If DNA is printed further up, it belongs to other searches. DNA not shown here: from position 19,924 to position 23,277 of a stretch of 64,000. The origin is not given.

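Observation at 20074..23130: Spike-like 1018-aa protein encoded between portal and head genes shares a conserved N-terminal adaptor with the SGNH-hydrolase spike at 43215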

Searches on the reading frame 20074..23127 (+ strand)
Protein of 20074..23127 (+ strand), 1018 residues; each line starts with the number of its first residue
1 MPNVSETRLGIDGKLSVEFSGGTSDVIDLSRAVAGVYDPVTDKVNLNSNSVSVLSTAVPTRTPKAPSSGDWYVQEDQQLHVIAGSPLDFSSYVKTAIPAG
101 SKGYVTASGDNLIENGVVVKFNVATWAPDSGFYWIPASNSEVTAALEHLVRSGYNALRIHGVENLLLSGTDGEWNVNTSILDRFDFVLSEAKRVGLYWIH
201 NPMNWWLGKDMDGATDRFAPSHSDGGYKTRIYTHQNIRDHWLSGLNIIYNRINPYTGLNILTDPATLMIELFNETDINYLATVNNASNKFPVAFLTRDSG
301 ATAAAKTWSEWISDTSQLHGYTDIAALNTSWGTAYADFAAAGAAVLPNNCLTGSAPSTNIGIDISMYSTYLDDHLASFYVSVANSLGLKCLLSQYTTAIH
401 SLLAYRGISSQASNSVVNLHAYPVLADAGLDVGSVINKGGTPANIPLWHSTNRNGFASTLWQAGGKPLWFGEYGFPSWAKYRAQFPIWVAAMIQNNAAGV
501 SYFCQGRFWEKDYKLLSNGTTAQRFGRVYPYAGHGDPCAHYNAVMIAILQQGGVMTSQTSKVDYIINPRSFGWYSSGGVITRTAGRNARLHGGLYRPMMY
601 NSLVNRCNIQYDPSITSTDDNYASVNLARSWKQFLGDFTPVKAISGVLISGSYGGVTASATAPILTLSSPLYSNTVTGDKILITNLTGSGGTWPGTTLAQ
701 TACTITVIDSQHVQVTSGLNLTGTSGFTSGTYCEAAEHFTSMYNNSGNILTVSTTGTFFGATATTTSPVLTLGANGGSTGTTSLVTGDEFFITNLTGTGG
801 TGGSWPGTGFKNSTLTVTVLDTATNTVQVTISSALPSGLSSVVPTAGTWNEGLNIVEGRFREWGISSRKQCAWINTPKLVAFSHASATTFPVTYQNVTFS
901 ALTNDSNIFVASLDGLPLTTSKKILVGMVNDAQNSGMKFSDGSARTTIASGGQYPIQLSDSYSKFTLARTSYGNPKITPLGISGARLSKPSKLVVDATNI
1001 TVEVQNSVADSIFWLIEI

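Call 7: search_protein_families(library=pfam, proteins=[window:20074-23127:+], max_evalue=0.01)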
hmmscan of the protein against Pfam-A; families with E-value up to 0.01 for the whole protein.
window:20074-23127:+ (1018 aa): 0 families

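Call 11: search_protein_families(library=phrogs, proteins=[window:20074-23127:+], max_evalue=0.01)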
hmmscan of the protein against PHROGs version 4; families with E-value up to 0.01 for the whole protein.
window:20074-23127:+ (1018 aa): 0 families
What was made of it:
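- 20296..21993 (+): GH5-like (clan GH-A) TIM-barrel core with invariant N273-E274 (ELFNE) and E472 (GEYG). No Pfam or PHROG hit (calls 7, 11).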

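Call 14: find_homologous_proteins(query=window:20074-23127:+)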
Query window:20074-23127:+ (1018 aa): 14 proteins with E <= 0.001 among 8000 candidates.
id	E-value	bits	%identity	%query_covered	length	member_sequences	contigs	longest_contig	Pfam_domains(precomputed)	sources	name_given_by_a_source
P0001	0.0e+0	2306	100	100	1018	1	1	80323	-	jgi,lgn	-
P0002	0.0e+0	1823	78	100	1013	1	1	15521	-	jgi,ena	-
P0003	0.0e+0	1801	77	100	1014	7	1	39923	-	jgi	-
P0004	0.0e+0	1785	76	100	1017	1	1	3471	-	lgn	-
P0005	0.0e+0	1426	65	94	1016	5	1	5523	-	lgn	-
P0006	0.0e+0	1413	63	96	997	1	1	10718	-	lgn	-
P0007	0.0e+0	1342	60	96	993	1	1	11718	-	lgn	-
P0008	3.8e-176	606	42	66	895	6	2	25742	-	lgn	-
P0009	1.4e-141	491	40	65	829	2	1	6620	-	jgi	-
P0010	4.3e-130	453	37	65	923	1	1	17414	-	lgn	-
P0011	5.3e-130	453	38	67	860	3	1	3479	-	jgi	-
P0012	1.2e-127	445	35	65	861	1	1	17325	-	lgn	-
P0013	2.2e-123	431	35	75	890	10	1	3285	-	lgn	-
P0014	9.7e-6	42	26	27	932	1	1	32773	-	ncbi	-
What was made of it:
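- Closest known: GH5 beta-mannanases and mannosidases. Different: The word-indexed search of 5.8 billion sequences returned 14 proteins, the query among them (call 14).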

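Call 19: find_encoding_contigs(protein=P0003, flank=10000, max_places=2)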
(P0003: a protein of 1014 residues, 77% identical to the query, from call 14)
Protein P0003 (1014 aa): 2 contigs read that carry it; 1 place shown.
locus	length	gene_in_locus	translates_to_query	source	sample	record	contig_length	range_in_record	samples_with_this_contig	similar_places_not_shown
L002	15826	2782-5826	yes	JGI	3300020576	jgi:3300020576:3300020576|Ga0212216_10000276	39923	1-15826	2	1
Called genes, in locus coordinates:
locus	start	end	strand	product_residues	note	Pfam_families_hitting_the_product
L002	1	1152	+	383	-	PF06074:Portal_Mu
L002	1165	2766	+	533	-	PF00657:Lipase_GDSL (weak), PF13472:Lipase_GDSL_2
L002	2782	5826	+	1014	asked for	-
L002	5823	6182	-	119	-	-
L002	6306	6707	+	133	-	PF14550:Peptidase_S78_2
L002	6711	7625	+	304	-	PF26210:Phage_phiTE_211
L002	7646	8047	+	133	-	PF02924:HDPD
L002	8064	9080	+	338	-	PF03864:Phage_cap_E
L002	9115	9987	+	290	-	-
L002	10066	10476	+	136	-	-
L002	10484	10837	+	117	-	-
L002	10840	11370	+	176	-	-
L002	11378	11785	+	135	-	PF13554:Phage_tail_terminator_5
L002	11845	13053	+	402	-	PF18906:Phage_tube_2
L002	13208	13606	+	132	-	PF27119:Phage_YdaY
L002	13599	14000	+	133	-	PF23812:Phage_TAC_18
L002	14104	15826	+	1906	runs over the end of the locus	PF06791:TMP_2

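Call 20: find_encoding_contigs(protein=P0008, flank=10000, max_places=2)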
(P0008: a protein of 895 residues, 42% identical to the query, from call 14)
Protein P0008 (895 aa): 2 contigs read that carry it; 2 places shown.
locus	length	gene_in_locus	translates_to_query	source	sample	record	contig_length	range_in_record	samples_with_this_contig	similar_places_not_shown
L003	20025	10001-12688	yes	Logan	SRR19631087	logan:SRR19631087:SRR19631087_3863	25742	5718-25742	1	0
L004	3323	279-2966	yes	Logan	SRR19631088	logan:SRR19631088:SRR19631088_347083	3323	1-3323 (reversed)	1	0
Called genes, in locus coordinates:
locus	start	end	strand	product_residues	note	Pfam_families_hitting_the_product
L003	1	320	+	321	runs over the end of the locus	PF04233:Phage_Mu_F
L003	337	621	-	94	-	-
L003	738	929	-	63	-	-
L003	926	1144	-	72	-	-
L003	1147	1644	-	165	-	PF13518:HTH_28 (faint)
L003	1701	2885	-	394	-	-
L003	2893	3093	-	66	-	-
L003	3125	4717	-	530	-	PF13708:DUF4942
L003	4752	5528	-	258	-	-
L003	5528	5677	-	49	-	-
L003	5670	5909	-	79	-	-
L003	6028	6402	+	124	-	-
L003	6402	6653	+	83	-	-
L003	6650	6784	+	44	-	-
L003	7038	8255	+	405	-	-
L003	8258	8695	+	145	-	-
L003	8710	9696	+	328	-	PF19774:DUF6260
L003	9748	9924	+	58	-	-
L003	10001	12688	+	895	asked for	-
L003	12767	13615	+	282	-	-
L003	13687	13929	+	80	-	-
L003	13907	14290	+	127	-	PF24085:DUF7370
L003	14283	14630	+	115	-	-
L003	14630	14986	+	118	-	-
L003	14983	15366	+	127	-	PF23842:Phage_tail_terminator_3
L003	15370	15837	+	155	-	-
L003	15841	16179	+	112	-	-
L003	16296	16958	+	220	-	PF19759:DUF6246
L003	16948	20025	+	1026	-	?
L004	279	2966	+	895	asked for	-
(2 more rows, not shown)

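Call 37: search_protein_families(library=pfam, proteins=[L002:1165-2763:+], max_evalue=0.05)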
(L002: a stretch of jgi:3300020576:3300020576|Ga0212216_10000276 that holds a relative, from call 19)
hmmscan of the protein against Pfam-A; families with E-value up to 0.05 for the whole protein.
L002:1165-2763:+ (533 aa): 2 families
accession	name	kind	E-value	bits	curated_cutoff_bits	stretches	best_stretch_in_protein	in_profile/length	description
PF13472.12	Lipase_GDSL_2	-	4.8e-19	70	32.9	1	66-242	2-175/178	GDSL-like Lipase/Acylhydrolase family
PF00657.28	Lipase_GDSL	-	5.2e-06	27.2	23.6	1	64-245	2-203/208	GDSL-like Lipase/Acylhydrolase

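Call 44: find_encoding_contigs(protein=P0010, flank=10000, max_places=1)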
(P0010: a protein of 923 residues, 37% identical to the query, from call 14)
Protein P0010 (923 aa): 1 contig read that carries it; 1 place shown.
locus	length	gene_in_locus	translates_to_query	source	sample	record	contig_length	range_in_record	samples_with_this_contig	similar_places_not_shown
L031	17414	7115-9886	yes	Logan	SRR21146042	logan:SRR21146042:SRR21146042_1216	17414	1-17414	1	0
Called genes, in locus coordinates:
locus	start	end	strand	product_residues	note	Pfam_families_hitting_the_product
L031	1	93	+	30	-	?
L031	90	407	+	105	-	-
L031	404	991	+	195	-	PF05766:NinG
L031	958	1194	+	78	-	-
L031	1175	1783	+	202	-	PF13392:HNH_3 (weak)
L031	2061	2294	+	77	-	-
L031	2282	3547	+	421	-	PF03237:Terminase_6N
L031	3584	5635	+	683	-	PF16510:P22_portal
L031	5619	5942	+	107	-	-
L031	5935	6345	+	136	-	PF02557:VanY, PF13539:Peptidase_M15_4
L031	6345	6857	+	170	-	-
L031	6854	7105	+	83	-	-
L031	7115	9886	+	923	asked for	-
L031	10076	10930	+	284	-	-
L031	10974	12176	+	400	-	PF11651:P22_CoatProtein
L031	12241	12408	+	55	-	-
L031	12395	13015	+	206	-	PF24175:SU10_adaptor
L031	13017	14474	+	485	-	-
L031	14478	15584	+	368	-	PF18838:LPD23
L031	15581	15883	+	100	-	-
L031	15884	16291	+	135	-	-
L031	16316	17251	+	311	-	-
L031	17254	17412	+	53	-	?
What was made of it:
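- Homologues of the GH core also lie among head genes in two unrelated phage types: after the capsid gene in L003, and between portal and coat genes in L031 (calls 20, 44).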

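Call 45: find_encoding_contigs(protein=P0012, flank=10000, max_places=1)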
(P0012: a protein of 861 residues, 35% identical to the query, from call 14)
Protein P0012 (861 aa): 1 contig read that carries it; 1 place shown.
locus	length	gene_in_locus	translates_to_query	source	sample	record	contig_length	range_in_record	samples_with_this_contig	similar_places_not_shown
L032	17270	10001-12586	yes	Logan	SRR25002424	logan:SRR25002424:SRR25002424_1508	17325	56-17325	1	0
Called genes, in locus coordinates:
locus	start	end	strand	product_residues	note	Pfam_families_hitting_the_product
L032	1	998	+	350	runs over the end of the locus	?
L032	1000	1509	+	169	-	-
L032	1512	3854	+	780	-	PF16510:P22_portal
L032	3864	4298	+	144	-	-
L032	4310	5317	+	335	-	-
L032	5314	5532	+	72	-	-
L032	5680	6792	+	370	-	PF13252:Phage_capsid_3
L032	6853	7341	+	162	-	-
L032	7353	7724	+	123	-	-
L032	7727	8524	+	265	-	PF24175:SU10_adaptor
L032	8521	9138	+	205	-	-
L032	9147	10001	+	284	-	-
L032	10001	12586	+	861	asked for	-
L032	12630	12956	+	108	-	-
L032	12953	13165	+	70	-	-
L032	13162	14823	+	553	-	-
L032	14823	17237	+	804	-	PF09327:Phage_Tail_Tip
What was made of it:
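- In L032 the GH homologue lies among tail genes (call 45).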

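Call 46: find_encoding_contigs(protein=P0007, flank=10000, max_places=1)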
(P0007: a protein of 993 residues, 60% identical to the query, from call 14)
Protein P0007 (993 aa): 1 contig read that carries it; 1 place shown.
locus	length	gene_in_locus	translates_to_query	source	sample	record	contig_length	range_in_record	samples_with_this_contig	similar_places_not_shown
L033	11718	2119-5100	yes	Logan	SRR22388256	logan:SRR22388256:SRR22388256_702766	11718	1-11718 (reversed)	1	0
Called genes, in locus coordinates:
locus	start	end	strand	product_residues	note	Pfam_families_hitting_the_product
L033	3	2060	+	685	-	?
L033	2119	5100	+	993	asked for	-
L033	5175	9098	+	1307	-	-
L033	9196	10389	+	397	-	-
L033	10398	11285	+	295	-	-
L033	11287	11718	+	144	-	?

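Call 47: find_encoding_contigs(protein=P0006, flank=10000, max_places=1)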
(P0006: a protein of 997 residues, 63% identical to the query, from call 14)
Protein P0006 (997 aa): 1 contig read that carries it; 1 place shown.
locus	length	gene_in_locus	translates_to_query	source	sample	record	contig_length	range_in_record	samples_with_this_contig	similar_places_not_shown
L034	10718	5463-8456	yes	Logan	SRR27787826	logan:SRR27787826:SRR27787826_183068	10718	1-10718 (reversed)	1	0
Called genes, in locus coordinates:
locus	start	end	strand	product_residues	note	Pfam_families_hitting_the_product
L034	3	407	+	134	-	?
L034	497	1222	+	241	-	PF02562:PhoH, PF00580:UvrD-helicase (faint), PF13245:AAA_19, PF13604:AAA_30, PF13401:AAA_22 (weak)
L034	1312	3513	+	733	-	-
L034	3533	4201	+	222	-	-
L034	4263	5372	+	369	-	-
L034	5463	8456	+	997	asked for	-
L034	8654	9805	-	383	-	PF00078:RVT_1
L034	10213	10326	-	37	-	-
